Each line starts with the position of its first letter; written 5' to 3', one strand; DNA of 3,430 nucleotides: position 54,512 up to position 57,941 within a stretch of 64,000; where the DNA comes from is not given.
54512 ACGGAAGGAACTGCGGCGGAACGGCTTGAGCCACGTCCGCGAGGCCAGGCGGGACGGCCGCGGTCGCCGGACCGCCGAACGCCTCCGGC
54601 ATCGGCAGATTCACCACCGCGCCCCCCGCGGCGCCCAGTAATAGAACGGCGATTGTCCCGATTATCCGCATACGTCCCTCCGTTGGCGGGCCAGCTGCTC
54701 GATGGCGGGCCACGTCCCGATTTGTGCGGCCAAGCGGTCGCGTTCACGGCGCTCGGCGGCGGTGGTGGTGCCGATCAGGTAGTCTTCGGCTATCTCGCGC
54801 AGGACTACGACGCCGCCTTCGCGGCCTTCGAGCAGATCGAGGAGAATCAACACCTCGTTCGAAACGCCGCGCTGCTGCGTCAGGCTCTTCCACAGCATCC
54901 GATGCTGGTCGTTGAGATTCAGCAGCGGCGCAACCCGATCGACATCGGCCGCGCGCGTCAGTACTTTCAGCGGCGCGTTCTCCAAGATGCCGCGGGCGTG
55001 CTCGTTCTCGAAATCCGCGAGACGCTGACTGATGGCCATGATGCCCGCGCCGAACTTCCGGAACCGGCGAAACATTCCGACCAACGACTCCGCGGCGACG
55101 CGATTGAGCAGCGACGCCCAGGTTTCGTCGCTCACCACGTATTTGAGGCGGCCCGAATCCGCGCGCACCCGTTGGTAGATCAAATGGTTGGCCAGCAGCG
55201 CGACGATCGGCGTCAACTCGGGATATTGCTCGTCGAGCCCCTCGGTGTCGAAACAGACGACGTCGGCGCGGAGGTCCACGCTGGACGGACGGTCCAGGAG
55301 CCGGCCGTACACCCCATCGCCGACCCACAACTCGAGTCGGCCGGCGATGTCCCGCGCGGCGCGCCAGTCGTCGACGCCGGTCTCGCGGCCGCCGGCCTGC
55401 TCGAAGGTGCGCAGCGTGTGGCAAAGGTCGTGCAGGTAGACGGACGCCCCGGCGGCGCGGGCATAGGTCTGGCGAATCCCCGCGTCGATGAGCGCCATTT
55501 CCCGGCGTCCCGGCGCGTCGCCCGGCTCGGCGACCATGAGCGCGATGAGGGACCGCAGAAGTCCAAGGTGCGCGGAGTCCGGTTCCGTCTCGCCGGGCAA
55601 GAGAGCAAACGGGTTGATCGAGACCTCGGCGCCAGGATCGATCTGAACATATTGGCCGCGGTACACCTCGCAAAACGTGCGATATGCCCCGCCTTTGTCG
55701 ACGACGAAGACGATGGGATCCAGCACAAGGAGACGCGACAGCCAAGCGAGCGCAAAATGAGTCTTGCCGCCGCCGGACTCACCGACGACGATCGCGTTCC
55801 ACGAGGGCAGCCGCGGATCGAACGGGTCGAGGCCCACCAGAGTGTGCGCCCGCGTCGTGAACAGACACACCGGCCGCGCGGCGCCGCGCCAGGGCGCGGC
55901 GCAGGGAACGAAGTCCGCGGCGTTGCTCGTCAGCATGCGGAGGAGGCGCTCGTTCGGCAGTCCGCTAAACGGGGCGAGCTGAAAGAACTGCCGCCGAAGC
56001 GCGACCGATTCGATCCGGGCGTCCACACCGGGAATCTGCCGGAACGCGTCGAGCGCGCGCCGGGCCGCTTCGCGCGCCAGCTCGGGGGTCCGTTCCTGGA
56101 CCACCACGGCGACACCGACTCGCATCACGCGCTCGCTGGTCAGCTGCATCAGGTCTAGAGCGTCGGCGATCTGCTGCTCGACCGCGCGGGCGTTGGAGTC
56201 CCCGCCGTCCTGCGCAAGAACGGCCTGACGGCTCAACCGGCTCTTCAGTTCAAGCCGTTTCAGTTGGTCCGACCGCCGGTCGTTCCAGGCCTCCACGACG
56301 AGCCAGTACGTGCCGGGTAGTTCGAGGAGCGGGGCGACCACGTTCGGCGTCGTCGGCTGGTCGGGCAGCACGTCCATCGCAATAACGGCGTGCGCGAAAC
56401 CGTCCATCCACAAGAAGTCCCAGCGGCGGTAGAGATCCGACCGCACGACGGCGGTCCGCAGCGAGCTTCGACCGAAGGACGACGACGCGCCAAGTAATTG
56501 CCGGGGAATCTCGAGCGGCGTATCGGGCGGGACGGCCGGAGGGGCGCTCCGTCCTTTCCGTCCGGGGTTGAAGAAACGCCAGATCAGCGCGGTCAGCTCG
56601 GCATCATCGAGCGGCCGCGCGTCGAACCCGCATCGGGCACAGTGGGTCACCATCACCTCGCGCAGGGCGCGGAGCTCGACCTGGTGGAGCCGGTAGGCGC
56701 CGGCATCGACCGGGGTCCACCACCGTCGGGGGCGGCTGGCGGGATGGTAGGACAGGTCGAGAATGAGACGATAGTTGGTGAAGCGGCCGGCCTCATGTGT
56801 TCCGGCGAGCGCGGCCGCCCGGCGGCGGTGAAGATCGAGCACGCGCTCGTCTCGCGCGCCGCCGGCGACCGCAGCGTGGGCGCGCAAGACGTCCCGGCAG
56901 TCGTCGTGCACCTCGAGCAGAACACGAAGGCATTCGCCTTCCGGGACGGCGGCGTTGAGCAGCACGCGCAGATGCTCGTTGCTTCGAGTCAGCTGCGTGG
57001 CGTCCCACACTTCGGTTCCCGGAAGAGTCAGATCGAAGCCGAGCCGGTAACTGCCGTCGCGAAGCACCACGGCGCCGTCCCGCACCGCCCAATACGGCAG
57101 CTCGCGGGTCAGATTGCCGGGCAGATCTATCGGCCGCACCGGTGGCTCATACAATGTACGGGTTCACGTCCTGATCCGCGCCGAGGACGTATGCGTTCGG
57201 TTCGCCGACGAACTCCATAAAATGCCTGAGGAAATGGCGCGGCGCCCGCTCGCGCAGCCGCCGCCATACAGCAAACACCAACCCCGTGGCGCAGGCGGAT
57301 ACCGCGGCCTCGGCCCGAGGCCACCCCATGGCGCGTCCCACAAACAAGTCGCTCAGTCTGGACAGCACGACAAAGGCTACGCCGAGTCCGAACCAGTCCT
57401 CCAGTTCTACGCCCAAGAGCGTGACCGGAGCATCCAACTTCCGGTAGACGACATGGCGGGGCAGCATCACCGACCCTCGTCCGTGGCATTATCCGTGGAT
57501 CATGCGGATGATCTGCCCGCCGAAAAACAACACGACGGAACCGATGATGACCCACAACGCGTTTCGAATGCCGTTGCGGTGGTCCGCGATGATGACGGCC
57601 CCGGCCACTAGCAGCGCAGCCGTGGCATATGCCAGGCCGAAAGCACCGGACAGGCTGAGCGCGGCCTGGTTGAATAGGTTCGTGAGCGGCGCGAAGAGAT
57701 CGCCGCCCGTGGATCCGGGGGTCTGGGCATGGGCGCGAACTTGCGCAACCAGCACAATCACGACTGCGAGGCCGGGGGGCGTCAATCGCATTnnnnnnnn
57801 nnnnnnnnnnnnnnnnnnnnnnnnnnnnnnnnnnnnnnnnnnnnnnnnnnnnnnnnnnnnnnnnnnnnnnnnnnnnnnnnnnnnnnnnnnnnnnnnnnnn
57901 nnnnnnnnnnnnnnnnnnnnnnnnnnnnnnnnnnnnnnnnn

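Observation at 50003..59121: Minimal type IV secretion/conjugation gene set without relaxase, integrase, VirB11, VirB8 or VirB9 in the window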

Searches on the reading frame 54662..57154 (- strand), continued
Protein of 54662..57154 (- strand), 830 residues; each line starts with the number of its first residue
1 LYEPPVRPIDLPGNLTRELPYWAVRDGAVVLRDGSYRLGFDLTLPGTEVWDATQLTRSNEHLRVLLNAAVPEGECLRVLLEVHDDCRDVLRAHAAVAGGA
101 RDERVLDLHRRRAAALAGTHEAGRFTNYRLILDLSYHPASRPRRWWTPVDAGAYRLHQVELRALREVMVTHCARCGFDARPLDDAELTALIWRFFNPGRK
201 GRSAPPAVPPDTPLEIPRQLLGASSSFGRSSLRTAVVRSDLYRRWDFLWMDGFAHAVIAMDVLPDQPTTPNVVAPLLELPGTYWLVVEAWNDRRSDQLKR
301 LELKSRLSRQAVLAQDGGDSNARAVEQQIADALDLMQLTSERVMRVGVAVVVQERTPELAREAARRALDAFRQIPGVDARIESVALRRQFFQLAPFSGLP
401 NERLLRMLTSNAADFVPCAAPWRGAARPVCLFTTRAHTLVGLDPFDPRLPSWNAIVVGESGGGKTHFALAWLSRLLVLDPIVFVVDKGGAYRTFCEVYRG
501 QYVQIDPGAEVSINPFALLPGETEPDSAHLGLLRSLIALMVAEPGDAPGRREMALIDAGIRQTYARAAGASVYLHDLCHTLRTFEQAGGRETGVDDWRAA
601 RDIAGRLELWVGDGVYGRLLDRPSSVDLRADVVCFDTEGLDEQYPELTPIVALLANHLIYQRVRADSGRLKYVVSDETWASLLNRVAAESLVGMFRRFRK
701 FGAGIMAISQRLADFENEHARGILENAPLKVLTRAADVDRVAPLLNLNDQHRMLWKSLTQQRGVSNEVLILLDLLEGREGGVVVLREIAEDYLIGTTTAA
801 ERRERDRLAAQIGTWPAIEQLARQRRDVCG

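Call 56: search_protein_families(library=pfam, proteins=[L016:295-1500:+, L016:5062-5937:+, L016:7420-9318:-, L016:9199-9558:+, L016:9568-9963:+, L016:12605-13678:+, L016:13680-15014:+, L016:17911-18426:+, L016:19133-20107:+, L016:20086-20787:+], max_evalue=0.01)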
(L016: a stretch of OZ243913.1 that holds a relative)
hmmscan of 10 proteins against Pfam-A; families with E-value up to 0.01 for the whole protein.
L016:295-1500:+ (401 aa): 13 families
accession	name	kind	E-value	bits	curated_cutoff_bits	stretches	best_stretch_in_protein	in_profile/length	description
PF00004.35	AAA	-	1.4e-35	123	21.2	1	190-324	1-130/131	ATPase family associated with various cellular activities (AAA)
PF07728.20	AAA_5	-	4.9e-06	27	22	1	190-260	2-80/139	AAA domain (dynein-related subfamily)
PF13191.12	AAA_16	-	4.9e-05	24.3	32.6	1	187-208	24-45/167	AAA ATPase domain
PF05496.18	RuvB_N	-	0.00012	22.3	27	1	190-259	36-97/159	Holliday junction DNA helicase RuvB P-loop domain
PF07724.20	AAA_2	-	0.00016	22.2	27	1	190-271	6-90/166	AAA domain (Cdc48 subfamily)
PF13401.12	AAA_22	-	0.0007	20.4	27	0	190-210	8-28/130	AAA domain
PF13671.12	AAA_33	-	0.0021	18.8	27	1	191-241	3-50/143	AAA domain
PF13173.12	AAA_14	-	0.0035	17.8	27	1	190-258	5-74/129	AAA domain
PF06068.19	TIP49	-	0.0036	17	23.8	1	189-245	52-106/347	TIP49 P-loop domain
PF13521.12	AAA_28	-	0.004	17.8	27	1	192-238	4-50/164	AAA domain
PF13207.12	AAA_17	-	0.005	17.6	27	0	193-231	1-37/136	AAA domain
PF20720.3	nSTAND3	-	0.0071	16.5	27.2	0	190-234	20-67/155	Novel STAND NTPase 3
PF13479.12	AAA_24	-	0.0096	16.2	27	0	190-260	5-78/195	AAA domain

L016:5062-5937:+ (291 aa): 4 families
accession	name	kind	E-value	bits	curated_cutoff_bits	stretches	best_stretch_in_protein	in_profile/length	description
PF00665.32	rve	-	5.7e-26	91.2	32.6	1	126-223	3-102/102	Integrase core domain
PF13333.12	rve_2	-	7.3e-18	64.9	22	1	230-286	1-56/56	Integrase core domain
PF13276.12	HTH_21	-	8.9e-18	64.7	28.1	1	46-103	3-60/60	HTH-like domain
PF13683.12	rve_3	-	9.8e-17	60.9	26.5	1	212-278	2-67/67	Integrase core domain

L016:7420-9318:- (632 aa): 0 families

L016:9199-9558:+ (119 aa): 1 family
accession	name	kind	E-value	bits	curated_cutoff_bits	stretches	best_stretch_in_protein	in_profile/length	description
PF04956.18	TrbC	-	2.9e-06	27.8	27.9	1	22-101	20-89/98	TrbC/VIRB2 pilin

L016:9568-9963:+ (131 aa): 0 families

L016:12605-13678:+ (357 aa): 0 families

L016:13680-15014:+ (444 aa): 1 family
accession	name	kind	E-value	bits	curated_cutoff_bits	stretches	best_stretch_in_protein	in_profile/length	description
PF04610.19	TrbL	-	0.00015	22.1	25.9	1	40-242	6-179/215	TrbL/VirB6 plasmid conjugal transfer protein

L016:17911-18426:+ (171 aa): 2 families
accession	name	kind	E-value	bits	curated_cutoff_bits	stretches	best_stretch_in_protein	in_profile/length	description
PF11495.14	Regulator_TrmB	-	2.8e-06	27.2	22.2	1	28-157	9-133/233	Archaeal transcriptional regulator TrmB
PF13091.12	PLDc_2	-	4.4e-05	23.8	27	1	36-118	3-96/132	PLD-like domain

L016:19133-20107:+ (324 aa): 21 families
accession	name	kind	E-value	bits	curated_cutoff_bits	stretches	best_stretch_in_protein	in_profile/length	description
PF19568.5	Spore_III_AA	-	6.2e-17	62.1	27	1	114-266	116-273/306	Sporulation stage III, protein AA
PF13604.12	AAA_30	-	3.4e-07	30.6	27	1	132-229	10-99/191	AAA domain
PF13401.12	AAA_22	-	2.4e-06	28.3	27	1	139-226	4-92/130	AAA domain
PF01078.27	Mg_chelatase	-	2.7e-05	24.1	20.3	1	134-204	16-84/207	Magnesium chelatase, subunit ChlI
PF13191.12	AAA_16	-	0.00014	22.8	32.6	1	138-167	21-51/167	AAA ATPase domain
PF03266.21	NTPase_1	-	0.00016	22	23.9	0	143-167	2-26/168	NTPase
PF13481.12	AAA_25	-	0.00029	20.9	27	1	136-167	29-60/195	AAA domain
PF00004.35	AAA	-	0.00065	20.6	21.2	1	143-227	1-66/131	ATPase family associated with various cellular activities (AAA)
PF13245.12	AAA_19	-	0.0009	19.9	25.1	1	141-170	12-41/134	AAA domain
PF05729.18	NACHT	-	0.00099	19.4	26.7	1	143-172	3-32/167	NACHT domain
PF02492.25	cobW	-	0.0012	18.9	20.7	1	144-181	4-37/180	CobW/HypB/UreG, nucleotide-binding domain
PF13521.12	AAA_28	-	0.0017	19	27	1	144-225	3-80/164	AAA domain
PF25199.1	nSTAND_NTPase5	-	0.0017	18.6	34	1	142-180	43-81/145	Novel STAND NTPase 5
PF00005.33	ABC_tran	-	0.0027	18.7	25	1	139-169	10-40/137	ABC transporter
PF00437.27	T2SSE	-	0.003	16.7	24.9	1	133-257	135-250/370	Type II/IV secretion system protein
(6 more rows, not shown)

L016:20086-20787:+ (233 aa): 4 families
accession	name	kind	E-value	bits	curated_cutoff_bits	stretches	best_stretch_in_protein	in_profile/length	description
PF13462.12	Thioredoxin_4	-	8.8e-30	104.5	23.2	1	55-219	6-163/165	Thioredoxin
PF01323.26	DSBA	-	1.7e-08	34.9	25.6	1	66-110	2-42/191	DSBA-like thioredoxin domain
PF13098.12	Thioredoxin_2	-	8.8e-05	23.2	27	1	66-207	9-85/104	Thioredoxin-like domain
PF13905.12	Thioredoxin_8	-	0.0036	18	27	0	65-105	4-43/94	Thioredoxin-like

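Call 57: search_protein_families(library=pfam, proteins=[L012:232-1656:-, L012:1458-2645:-, L012:2655-4376:-, L012:5034-5429:+, L012:5348-6409:+, L012:6443-7420:+, L012:12384-13418:+, L012:15717-17198:-, L012:17539-18456:-, L012:18505-19686:-], max_evalue=0.01)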
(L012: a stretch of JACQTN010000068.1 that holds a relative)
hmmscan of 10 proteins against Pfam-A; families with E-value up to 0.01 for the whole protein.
L012:232-1656:- (474 aa): 2 families
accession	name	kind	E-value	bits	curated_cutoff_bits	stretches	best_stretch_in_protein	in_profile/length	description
PF04293.20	SpoVR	-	1.8e-56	192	27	1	60-396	4-381/407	SpoVR like protein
PF24755.2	SpoVR_C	-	0.0011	19.4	27.6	1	427-461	15-50/55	SpoVR-like C-terminal domain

L012:1458-2645:- (395 aa): 3 families
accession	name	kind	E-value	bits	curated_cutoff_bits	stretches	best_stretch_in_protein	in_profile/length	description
PF04285.18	DUF444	-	3e-28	99.5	27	2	206-378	240-415/418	Protein of unknown function (DUF444)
PF13519.12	VWA_2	-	0.0014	19.7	27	0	271-307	69-107/107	von Willebrand factor type A domain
PF00092.34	VWA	-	0.004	17.8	23.8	0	271-319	73-126/174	von Willebrand factor type A domain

L012:2655-4376:- (573 aa): 8 families
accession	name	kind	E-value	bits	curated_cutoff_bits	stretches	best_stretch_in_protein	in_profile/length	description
PF08298.17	AAA_PrkA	-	4.1e-56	191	25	1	56-353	53-350/358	PrkA AAA domain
PF06798.17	PrkA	-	2.6e-18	67.1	25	1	340-565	20-252/255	PrkA serine protein kinase C-terminal domain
PF13191.12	AAA_16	-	8.3e-07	30.1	32.6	1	64-113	3-51/167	AAA ATPase domain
PF13401.12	AAA_22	-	1.2e-05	26.1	27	1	85-121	4-37/130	AAA domain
PF07728.20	AAA_5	-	0.0014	19.1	22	0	89-112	2-25/139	AAA domain (dynein-related subfamily)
PF05673.19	DUF815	-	0.0063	16.1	23.8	0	60-110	27-77/249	Protein of unknown function (DUF815)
PF03215.21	Rad17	-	0.0064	16.9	23.8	0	68-110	26-69/186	Rad17 P-loop domain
PF12775.13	AAA_7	-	0.0089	16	25.8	0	82-111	29-58/181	P-loop containing dynein motor region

L012:5034-5429:+ (131 aa): 1 family
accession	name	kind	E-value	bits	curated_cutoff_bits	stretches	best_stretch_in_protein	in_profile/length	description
PF23807.1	RHH_10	-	6.2e-06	26.8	27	1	7-54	9-57/84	Ribbon-helix-helix protein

L012:5348-6409:+ (353 aa): 2 families
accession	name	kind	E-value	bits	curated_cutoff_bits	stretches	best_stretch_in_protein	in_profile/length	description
PF13629.12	T2SS-T3SS_pil_N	-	6.8e-05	22.9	23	1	71-135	5-67/72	Pilus formation protein N terminal region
PF03524.21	CagX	-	0.0013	19.1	34.2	1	74-168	19-108/198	Conjugal transfer protein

L012:6443-7420:+ (325 aa): 15 families
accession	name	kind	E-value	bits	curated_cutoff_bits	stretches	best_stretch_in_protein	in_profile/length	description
PF19568.5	Spore_III_AA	-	1.6e-10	41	27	1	120-252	146-274/306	Sporulation stage III, protein AA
PF13604.12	AAA_30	-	9.8e-06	25.9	27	1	113-223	12-108/191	AAA domain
PF13481.12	AAA_25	-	2.2e-05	24.6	27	1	112-154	27-79/195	AAA domain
PF13191.12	AAA_16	-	3.3e-05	24.9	32.6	1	117-228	22-124/167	AAA ATPase domain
PF13401.12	AAA_22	-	4.6e-05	24.2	27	1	118-212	5-93/130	AAA domain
PF00004.35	AAA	-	0.00012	23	21.2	1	121-212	1-66/131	ATPase family associated with various cellular activities (AAA)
PF00437.27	T2SSE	-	0.00014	21.1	24.9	1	120-241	144-249/370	Type II/IV secretion system protein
PF25199.1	nSTAND_NTPase5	-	0.00032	21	34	1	117-158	40-81/145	Novel STAND NTPase 5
PF03266.21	NTPase_1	-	0.00075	19.8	23.9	0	121-145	2-26/168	NTPase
PF07728.20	AAA_5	-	0.00093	19.7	22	1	121-153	2-31/139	AAA domain (dynein-related subfamily)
PF01078.27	Mg_chelatase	-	0.0012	18.8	20.3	1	115-146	19-50/207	Magnesium chelatase, subunit ChlI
PF13521.12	AAA_28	-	0.0017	19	27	1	121-164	2-40/164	AAA domain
PF20720.3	nSTAND3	-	0.0033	17.6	27.2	1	113-158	12-56/155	Novel STAND NTPase 3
PF13238.12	AAA_18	-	0.0045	17.9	29.4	1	121-211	1-79/128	AAA domain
PF13245.12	AAA_19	-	0.0074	16.9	25.1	0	119-146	12-39/134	AAA domain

L012:12384-13418:+ (344 aa): 0 families

L012:15717-17198:- (493 aa): 2 families
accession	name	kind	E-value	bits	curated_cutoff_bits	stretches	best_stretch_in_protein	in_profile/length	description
PF07690.21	MFS_1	-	8.4e-20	71.4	33.4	2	20-196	3-183/347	Major Facilitator Superfamily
PF00083.30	Sugar_tr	-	0.0011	18.4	22.3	1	50-152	48-154/452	Sugar (and other) transporter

L012:17539-18456:- (305 aa): 1 family
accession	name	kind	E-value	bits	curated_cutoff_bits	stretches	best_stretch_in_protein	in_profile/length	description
PF00482.28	T2SSF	-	4e-12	46.6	25.2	1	165-290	2-124/125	Type II secretion system (T2SS), protein F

L012:18505-19686:- (393 aa): 2 families
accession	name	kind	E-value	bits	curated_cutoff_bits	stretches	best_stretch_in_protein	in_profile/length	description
PF00482.28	T2SSF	-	2.2e-12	47.5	25.2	1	226-348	2-121/125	Type II secretion system (T2SS), protein F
PF09548.15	Spore_III_AB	-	0.0022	18.5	32.5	1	192-275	4-89/170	Stage III sporulation protein AB (spore_III_AB)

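Call 80: find_encoding_contigs(protein=P0043, flank=10000, max_places=2)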
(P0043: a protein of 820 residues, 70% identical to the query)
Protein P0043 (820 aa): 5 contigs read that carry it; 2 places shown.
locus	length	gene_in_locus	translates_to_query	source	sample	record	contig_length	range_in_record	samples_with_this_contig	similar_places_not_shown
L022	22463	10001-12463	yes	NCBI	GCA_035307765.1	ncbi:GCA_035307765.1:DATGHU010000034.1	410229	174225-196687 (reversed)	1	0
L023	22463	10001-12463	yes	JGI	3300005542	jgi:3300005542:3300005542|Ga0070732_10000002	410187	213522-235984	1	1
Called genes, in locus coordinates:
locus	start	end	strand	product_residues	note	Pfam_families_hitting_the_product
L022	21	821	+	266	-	PF09678:Caa3_CtaG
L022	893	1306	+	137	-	PF14347:DUF4399 (faint)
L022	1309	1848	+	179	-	PF02517:Rce1-like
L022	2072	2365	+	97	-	-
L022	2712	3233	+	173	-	-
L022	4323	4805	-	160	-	-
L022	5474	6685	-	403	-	-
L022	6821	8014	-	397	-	PF09250:Prim-Pol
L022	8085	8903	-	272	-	-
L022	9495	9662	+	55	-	-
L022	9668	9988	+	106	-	-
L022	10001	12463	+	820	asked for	PF11130:TraC_F_IV (weak), PF19044:P-loop_TraG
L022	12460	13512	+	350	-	-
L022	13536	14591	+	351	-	-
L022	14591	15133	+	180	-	-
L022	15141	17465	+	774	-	PF02534:T4SS-DNA_transf, PF10412:TrwB_AAD_bind, PF12696:TraG-D_C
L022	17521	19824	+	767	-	PF00270:DEAD, PF00271:Helicase_C, PF22982:WHD_HRQ1, PF09369:MZB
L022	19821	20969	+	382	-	PF03773:ArsP_1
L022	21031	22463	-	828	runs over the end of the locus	PF03065:Glyco_hydro_57, PF12055:DUF3536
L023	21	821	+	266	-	PF09678:Caa3_CtaG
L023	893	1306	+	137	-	PF14347:DUF4399 (faint)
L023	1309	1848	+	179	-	PF02517:Rce1-like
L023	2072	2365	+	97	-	-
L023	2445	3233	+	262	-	-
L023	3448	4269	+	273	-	-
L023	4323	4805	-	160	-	-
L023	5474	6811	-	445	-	-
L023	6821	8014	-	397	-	PF09250:Prim-Pol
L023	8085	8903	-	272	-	-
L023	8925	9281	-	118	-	-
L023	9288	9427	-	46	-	-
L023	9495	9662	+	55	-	-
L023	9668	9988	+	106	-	-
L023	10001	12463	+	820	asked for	PF11130:TraC_F_IV (weak), PF19044:P-loop_TraG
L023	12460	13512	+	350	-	-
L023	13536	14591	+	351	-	-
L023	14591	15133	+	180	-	-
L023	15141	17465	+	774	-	PF02534:T4SS-DNA_transf, PF10412:TrwB_AAD_bind, PF12696:TraG-D_C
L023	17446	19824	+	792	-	PF00270:DEAD, PF00271:Helicase_C, PF22982:WHD_HRQ1, PF09369:MZB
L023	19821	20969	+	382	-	PF03773:ArsP_1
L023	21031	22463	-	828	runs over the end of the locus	PF03065:Glyco_hydro_57, PF12055:DUF3536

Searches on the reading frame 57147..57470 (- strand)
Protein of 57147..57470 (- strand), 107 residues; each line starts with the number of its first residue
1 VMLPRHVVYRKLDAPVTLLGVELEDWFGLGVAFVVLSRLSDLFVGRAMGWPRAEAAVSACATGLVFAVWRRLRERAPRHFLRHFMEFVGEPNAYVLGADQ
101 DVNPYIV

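Call 4: search_protein_families(library=pfam, proteins=[window:57147-57470:-], max_evalue=0.1)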
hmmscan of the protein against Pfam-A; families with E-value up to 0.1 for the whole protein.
window:57147-57470:- (107 aa): 0 families

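Call 10: search_protein_families(library=ncbifam, proteins=[window:57147-57470:-], max_evalue=0.01)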
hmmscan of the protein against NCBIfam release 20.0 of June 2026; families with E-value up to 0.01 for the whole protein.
window:57147-57470:- (107 aa): 0 families

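Call 83: search_solved_structures(query=A6, max_evalue=10)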
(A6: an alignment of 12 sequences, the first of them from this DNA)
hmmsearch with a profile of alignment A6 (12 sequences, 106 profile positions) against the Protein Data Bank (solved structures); distinct sequences matched with E-value up to 10: 0.

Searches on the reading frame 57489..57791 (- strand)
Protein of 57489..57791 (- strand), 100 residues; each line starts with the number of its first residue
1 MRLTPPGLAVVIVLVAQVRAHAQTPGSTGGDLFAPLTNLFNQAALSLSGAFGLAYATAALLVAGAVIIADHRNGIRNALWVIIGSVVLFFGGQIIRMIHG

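Call 4: search_protein_families(library=pfam, proteins=[window:57489-57791:-], max_evalue=0.1)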
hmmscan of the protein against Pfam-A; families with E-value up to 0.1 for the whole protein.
window:57489-57791:- (100 aa): 3 families
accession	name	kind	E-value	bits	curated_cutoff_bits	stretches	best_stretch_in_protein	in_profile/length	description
PF04956.18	TrbC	-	2.4e-10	40.9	27.9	1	8-98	16-98/98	TrbC/VIRB2 pilin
PF05915.17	TMEM_230_134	-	0.023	15.3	26.8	1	48-91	51-94/119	Transmembrane proteins 230/134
PF18895.5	T4SS_pilin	-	0.049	14.2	26.6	1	36-90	5-63/71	Type IV secretion system pilin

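Call 10: search_protein_families(library=ncbifam, proteins=[window:57489-57791:-], max_evalue=0.01)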
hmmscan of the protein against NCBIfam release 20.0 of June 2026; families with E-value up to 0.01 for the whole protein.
window:57489-57791:- (100 aa): 0 families
